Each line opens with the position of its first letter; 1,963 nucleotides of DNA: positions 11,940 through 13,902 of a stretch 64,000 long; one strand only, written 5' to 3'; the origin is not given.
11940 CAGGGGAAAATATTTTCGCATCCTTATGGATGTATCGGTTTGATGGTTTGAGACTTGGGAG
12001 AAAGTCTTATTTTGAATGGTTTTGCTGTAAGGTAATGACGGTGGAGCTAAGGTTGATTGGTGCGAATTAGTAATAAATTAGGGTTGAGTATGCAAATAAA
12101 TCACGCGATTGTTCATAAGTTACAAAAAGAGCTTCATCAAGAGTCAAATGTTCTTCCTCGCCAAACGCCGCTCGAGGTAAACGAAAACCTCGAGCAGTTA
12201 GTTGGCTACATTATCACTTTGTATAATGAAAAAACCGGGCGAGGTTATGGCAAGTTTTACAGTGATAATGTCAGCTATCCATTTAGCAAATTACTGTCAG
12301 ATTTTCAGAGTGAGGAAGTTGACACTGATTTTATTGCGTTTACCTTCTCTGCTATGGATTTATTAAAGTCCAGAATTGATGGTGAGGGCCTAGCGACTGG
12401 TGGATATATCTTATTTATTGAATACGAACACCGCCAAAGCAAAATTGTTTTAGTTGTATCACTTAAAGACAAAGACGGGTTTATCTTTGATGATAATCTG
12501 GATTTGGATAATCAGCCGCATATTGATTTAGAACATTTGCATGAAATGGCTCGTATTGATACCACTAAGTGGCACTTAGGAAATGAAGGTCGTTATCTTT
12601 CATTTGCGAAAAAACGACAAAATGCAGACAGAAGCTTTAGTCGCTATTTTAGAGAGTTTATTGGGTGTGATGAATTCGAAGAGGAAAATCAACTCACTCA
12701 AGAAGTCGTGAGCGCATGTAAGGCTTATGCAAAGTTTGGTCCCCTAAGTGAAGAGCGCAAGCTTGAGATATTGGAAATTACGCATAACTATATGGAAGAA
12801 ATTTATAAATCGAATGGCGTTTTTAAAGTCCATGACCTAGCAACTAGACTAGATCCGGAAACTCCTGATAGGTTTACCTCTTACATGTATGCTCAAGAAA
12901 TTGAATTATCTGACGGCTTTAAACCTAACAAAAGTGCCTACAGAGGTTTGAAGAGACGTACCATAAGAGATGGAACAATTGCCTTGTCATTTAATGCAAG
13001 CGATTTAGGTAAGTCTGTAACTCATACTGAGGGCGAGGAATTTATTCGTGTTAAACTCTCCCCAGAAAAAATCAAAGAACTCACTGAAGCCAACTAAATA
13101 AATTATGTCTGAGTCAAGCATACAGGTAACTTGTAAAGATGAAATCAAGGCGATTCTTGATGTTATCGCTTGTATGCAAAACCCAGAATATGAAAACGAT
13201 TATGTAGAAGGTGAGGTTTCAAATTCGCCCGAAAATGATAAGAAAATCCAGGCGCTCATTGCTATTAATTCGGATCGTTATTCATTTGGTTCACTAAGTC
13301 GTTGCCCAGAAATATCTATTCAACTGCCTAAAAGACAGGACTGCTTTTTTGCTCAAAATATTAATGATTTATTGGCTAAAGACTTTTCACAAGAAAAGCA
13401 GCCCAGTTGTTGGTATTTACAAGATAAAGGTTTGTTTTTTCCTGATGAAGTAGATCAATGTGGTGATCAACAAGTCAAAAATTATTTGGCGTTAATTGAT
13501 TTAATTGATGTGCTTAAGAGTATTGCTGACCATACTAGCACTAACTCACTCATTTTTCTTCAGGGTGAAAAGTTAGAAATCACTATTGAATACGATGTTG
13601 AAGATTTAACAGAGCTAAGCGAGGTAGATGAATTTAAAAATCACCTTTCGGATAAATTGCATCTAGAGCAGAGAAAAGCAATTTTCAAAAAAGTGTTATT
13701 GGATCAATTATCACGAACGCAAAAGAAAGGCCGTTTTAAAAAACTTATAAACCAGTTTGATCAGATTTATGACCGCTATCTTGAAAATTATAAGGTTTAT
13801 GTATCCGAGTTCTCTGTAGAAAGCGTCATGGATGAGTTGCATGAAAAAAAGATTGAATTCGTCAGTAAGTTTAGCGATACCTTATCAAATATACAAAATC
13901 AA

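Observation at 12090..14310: Two-gene cargo operon: YejK/NA37-like nucleoid-associated protein plus a 3-TM protein, a candidate undescribed defence module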

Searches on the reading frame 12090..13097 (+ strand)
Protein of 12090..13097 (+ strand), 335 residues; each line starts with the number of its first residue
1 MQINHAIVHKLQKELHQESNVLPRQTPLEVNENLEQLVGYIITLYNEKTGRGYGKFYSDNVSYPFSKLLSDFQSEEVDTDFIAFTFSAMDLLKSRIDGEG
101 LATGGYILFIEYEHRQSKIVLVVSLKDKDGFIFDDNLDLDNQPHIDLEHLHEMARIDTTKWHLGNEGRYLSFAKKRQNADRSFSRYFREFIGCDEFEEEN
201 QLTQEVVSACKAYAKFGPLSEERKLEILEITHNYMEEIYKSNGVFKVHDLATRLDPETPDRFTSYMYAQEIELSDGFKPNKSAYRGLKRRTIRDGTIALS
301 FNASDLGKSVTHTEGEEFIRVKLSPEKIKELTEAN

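Call 3: search_protein_families(library=pfam, proteins=[window:12090-13097:+], max_evalue=0.1)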
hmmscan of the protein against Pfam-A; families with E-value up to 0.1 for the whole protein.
window:12090-13097:+ (335 aa): 1 family
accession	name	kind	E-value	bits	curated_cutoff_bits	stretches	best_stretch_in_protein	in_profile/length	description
PF04245.18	NA37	-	1.9e-61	208.7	24.6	1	7-315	1-311/325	37-kD nucleoid-associated bacterial protein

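Call 4: search_protein_families(library=padloc, proteins=[window:12090-13097:+], max_evalue=0.1)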
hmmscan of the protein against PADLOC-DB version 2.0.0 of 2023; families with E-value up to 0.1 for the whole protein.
window:12090-13097:+ (335 aa): 0 families

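Call 5: search_protein_families(library=ncbifam, proteins=[window:12090-13097:+], max_evalue=0.1)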
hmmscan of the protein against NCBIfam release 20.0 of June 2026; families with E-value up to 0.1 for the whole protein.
window:12090-13097:+ (335 aa): 2 families
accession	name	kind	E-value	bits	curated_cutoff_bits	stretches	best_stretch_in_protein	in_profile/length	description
NF001557.0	PRK00378.1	equivalog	7.9e-54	183.1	341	1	1-330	3-325/334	nucleoid-associated protein YejK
NF053868.1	DS1_1_antiphage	equivalog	3.5e-22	78.9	330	1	47-296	76-335/369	nucleoid-associated anti-phage protein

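Call 42: find_homologous_proteins(query=window:12090-13097:+, max_evalue=1e-10)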
Query window:12090-13097:+ (335 aa): 26 proteins with E <= 1e-10 among 2382 candidates.
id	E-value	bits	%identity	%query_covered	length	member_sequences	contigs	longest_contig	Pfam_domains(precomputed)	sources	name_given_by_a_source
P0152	2.2e-221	752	100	100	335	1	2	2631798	PF04245.19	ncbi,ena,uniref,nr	ncbi:nucleoid-associated protein [Hydrogenovibrio thermophilus]|uniref:Nucleoid-associated protein n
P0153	5.4e-134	465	63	99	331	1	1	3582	PF04245.19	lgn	-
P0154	5.7e-83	297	46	98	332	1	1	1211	PF04245.19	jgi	jgi:nucleoid-associated protein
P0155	1.1e-71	260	39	99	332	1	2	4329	PF04245.19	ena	-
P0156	2.6e-70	255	40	99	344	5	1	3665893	PF04245.19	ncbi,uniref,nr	ncbi:nucleoid-associated protein NdpA [Syntrophotalea carbinolica DSM 2380]|uniref:Nucleoid-associat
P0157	1.9e-67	246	42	93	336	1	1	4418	PF04245.19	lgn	-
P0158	1.5e-65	240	39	99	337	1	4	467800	PF04245.19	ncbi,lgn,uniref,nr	ncbi:nucleoid-associated protein [Burkholderia territorii]|uniref:Uncharacterized protein n=1 Tax=Bu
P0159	2.8e-63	232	42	90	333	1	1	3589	PF04245.19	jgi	jgi:nucleoid-associated protein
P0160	1.7e-62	230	38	100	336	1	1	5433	PF04245.19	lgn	-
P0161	4.1e-62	228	40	93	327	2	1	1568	PF04245.19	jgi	-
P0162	4.8e-62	228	38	100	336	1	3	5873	PF04245.19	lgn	-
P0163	9.1e-62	227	38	93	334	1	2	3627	PF04245.19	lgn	-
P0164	1.8e-61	226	39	98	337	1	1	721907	PF04245.19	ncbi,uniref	ncbi:nucleoid-associated protein [Paraburkholderia strydomiana]|uniref:nucleoid-associated protein n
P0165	1.3e-59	220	38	99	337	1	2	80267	PF04245.19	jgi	jgi:nucleoid-associated protein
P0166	1.5e-59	220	35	99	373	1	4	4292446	PF04245.19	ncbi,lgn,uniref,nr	ncbi:nucleoid-associated protein [Burkholderia gladioli]|uniref:nucleoid-associated protein n=1 Tax=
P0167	9.0e-59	217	38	100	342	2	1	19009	PF04245.19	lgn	-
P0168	9.0e-58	214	37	100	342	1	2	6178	PF04245.19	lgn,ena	-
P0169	2.9e-55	206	37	100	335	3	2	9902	PF04245.19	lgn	-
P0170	5.7e-55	205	35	100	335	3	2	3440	PF04245.19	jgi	jgi:nucleoid-associated protein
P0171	2.3e-54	203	38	98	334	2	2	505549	PF04245.19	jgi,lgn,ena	-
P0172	3.5e-39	153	31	85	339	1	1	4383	PF04245.19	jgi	jgi:nucleoid-associated protein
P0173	4.5e-39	153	32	85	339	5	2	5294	PF04245.19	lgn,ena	-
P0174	8.6e-38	149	31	86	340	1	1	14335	PF04245.19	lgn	-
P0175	1.2e-37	148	32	85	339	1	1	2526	PF04245.19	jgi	jgi:nucleoid-associated protein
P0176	1.0e-34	138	29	85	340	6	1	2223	PF04245.19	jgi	-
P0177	2.4e-23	101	36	55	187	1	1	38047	PF04245.19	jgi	jgi:nucleoid-associated protein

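Call 56: search_solved_structures(query=window:12090-13097:+, max_evalue=0.01)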
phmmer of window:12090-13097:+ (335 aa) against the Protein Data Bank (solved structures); distinct sequences matched with E-value up to 0.01: 1.
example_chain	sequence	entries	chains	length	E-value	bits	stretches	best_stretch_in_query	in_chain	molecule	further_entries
9be2_A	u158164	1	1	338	6.7e-26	94.6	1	2-330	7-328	Nucleoid-associated protein YejK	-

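Call 62: search_protein_families(library=ncbifam, proteins=[P0153, P0156, P0158, P0166, P0172], max_evalue=0.001)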
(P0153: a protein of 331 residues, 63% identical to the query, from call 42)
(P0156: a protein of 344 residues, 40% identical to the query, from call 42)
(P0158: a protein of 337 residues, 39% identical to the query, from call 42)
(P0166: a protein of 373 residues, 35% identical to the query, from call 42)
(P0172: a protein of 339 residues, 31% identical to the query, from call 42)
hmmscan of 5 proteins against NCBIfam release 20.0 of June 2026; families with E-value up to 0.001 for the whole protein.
P0153 (331 aa): 2 families
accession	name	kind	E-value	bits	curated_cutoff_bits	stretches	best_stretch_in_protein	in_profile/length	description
NF001557.0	PRK00378.1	equivalog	4.1e-58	197.2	341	1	1-318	3-315/334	nucleoid-associated protein YejK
NF053868.1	DS1_1_antiphage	equivalog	6.6e-26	91.2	330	1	48-315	77-354/369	nucleoid-associated anti-phage protein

P0156 (344 aa): 2 families
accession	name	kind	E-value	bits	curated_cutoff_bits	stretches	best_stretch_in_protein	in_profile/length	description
NF001557.0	PRK00378.1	equivalog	3.9e-68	230.1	341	1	12-340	3-327/334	nucleoid-associated protein YejK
NF053868.1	DS1_1_antiphage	equivalog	8.6e-27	94.1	330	1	42-306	61-336/369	nucleoid-associated anti-phage protein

P0158 (337 aa): 2 families
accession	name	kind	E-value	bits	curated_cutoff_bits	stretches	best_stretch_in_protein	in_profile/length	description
NF001557.0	PRK00378.1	equivalog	2.8e-73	247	341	1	1-335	3-328/334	nucleoid-associated protein YejK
NF053868.1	DS1_1_antiphage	equivalog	1.6e-21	76.7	330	1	53-306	77-345/369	nucleoid-associated anti-phage protein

P0166 (373 aa): 2 families
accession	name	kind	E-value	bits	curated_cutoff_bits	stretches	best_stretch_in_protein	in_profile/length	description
NF001557.0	PRK00378.1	equivalog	1.1e-78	264.8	341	1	37-372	3-329/334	nucleoid-associated protein YejK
NF053868.1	DS1_1_antiphage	equivalog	2.5e-19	69.5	330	1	71-341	60-344/369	nucleoid-associated anti-phage protein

P0172 (339 aa): 2 families
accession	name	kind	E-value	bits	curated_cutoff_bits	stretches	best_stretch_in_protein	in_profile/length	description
NF001557.0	PRK00378.1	equivalog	1.9e-55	188.4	341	1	3-336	4-331/334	nucleoid-associated protein YejK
NF053868.1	DS1_1_antiphage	equivalog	1.8e-16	60.1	330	1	33-291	62-331/369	nucleoid-associated anti-phage protein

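Call 84: search_protein_families(library=phrogs, proteins=[window:12090-13097:+], max_evalue=0.001)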
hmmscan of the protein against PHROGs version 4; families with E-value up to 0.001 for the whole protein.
window:12090-13097:+ (335 aa): 1 family
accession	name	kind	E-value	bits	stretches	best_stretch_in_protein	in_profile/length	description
phrog_3767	-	DNA, RNA and nucleotide metabolism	6e-72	243.4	1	1-330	3-331/338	nucleoid associated protein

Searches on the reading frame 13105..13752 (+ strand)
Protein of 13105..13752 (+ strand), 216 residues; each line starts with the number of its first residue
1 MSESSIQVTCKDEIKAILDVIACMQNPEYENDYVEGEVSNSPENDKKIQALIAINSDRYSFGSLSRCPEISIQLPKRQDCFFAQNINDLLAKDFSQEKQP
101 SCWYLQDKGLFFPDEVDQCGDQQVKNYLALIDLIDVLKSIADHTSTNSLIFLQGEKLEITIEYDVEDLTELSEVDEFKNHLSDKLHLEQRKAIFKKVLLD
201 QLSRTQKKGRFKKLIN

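Call 81: predict_structure(alignment_id=A5)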
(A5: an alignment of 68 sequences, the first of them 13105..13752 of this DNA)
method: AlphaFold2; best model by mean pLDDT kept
length: 216 residues; sequences in the alignment: 68
mean_pLDDT: 94.8   pTM: 0.88
mean pLDDT of the five models: 94.8, 93.9, 93.6, 93.2, 93.1
residues with pLDDT >= 90: 196; 70-90: 16; 50-70: 4; < 50: 0
segments of 3 or more residues with pLDDT < 50: none
pLDDT, mean of each block of 10 residues (from residue 1): 82 97 97 96 95 92 80 97 98 97 97 92 97 97 97 98 98 95 95 98 98 96
secondary structure, 60 per line:
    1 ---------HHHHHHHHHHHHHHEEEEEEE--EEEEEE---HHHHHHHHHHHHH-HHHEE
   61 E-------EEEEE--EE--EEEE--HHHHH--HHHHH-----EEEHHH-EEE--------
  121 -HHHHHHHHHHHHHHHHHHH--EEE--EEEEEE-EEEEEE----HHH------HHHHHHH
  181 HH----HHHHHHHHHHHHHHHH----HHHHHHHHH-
elements in order: H10-23 E24-30 E33-38 H42-54 E59-61 E69-73 E80-83 H86-90 H93-97 E103-105 E110-112 H122-140 E143-145 E148-153 E155-160 H174-182 H187-202 H207-215

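Call 83: fold_search(model_id=the predicted structure, library=pdb)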
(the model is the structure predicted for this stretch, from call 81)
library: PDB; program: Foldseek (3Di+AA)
matches with E <= 10: 535; with E <= 0.001: 0
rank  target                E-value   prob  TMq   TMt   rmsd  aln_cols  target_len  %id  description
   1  6mrs                  1.4e-01  0.96  0.23  0.53   3.9        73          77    7  De novo designed protein Peak6 (released 2019-06-12)
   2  9dd0_C                1.9e-01  0.94  0.23  0.20   4.6        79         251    8  Designed allosteric facilitated dissociation switch AS1 in complex state TH with methylated lysines, crystal #2 (released 2025-08-20)
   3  9dd0_B                2.8e-01  0.82  0.22  0.35   5.6        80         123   10  Designed allosteric facilitated dissociation switch AS1 in complex state TH with methylated lysines, crystal #2 (released 2025-08-20)
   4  3hyj_D                3.2e-01  0.18  0.24  0.26  16.4       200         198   14  Crystal structure of the N-terminal LAGLIDADG domain of DUF199/WhiA (released 2009-09-01)
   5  7rcb_A                3.2e-01  0.08  0.17  0.13  17.0       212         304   10  Crystal Structure of a PMS2 VUS (released 2022-03-02)
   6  7mwr_B                3.6e-01  0.84  0.23  0.20   5.1        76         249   10  Structure of De Novo designed beta sheet heterodimer LHD101A53/B4 (released 2022-01-19)
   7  9dcz_A                4.3e-01  0.84  0.23  0.20   4.6        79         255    9  Designed allosteric facilitated dissociation switch AS1 in complex state TH with methylated lysines, crystal #1 (released 2025-08-20)
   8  9dcx                  4.3e-01  0.84  0.23  0.20   4.5        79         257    8  Crystal Structure of designed allosteric facilitated dissociation switch AS1 (released 2025-08-20)
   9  9dcz_D                4.5e-01  0.82  0.22  0.35   4.1        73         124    5  Designed allosteric facilitated dissociation switch AS1 in complex state TH with methylated lysines, crystal #1 (released 2025-08-20)
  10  5e5s_A                4.5e-01  0.15  0.18  0.14  10.0       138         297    9  I-SmaMI K103A mutant (released 2016-01-13)
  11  9dd4_A                4.8e-01  0.82  0.22  0.35   4.1        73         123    5  Crystal Structure of Designed facilitated dissociation target LHD101An1: LHD101A with an N-terminal extension (released 2025-08-20)
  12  9olq_D                4.8e-01  0.75  0.23  0.20   4.8        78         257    8  Designed allosteric facilitated dissociation switch AS1_K46L_E50W_K172W_E173Y in complex state THE (released 2025-08-20)
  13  3ihy_A                4.8e-01  0.06  0.15  0.08  20.3       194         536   13  Human PIK3C3 crystal structure (released 2009-10-13)
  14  6qj6_A                5.1e-01  0.30  0.18  0.16   5.1        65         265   22  The structure of Trehalose-6-phosphatase from Burkholderia pseudomallei (released 2020-01-15)
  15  4hnd_B                5.1e-01  0.06  0.18  0.14  22.8       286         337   10  Crystal structure of the catalytic domain of Selenomethionine substituted human PI4KIIalpha in complex with ADP (released 2014-04-09)
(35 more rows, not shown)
